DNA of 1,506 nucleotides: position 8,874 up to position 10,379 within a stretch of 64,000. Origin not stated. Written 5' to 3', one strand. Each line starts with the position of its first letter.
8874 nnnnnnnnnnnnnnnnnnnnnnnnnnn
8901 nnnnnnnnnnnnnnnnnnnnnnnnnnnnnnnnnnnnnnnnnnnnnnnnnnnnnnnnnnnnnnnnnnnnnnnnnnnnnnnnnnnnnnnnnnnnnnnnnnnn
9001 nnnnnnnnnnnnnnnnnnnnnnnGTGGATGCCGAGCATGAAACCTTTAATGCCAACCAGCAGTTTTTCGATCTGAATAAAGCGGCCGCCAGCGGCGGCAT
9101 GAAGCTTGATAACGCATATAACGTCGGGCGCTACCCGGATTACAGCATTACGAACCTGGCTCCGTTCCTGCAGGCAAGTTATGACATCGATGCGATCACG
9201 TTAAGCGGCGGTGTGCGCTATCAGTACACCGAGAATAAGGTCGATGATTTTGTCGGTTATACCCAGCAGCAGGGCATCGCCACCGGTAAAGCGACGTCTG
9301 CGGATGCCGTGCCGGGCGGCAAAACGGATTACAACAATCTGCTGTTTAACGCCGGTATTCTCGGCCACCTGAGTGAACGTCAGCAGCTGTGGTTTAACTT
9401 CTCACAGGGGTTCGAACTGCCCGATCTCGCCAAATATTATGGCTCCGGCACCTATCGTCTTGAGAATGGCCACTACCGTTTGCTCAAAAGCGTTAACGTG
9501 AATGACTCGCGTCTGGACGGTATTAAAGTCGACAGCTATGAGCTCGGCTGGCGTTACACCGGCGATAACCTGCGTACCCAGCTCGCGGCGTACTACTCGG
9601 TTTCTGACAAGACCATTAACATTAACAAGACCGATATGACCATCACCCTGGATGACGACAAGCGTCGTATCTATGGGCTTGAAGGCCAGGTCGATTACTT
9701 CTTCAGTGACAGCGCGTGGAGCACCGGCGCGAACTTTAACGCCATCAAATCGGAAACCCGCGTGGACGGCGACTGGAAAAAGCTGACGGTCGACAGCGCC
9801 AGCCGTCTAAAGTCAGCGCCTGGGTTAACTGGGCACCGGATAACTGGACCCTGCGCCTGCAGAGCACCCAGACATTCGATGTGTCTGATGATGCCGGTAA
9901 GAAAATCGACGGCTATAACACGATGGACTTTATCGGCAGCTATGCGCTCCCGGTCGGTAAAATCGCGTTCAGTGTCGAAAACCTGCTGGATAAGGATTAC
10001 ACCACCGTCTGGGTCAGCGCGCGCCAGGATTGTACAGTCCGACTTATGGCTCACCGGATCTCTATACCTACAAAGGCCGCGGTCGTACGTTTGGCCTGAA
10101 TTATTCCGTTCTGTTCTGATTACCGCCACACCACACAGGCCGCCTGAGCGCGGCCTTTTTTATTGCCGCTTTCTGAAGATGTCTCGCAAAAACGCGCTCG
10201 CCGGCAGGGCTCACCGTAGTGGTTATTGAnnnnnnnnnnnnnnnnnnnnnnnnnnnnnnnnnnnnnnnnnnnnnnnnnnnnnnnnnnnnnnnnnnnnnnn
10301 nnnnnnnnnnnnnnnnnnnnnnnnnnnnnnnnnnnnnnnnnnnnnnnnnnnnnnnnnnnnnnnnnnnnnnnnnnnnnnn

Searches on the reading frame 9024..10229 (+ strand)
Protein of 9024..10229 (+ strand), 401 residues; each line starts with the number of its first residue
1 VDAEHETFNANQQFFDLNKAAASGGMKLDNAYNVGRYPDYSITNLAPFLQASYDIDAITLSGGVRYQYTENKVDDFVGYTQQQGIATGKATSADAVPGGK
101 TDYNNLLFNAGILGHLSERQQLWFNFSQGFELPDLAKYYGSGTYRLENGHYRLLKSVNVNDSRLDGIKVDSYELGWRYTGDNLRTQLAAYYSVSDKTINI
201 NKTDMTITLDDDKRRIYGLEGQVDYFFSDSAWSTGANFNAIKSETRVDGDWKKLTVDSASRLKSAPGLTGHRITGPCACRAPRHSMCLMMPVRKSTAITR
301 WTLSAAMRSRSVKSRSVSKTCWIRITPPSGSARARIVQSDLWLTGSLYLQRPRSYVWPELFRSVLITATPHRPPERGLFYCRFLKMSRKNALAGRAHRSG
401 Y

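Call 5: search_protein_families(library=pfam, proteins=[window:9024-10229:+])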
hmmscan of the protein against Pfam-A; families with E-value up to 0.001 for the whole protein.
window:9024-10229:+ (401 aa): 1 family
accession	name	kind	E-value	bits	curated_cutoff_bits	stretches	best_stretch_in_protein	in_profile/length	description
PF00593.30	TonB_dep_Rec_b-barrel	-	4.5e-26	93.1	27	1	13-284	141-369/436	TonB dependent receptor-like, beta-barrel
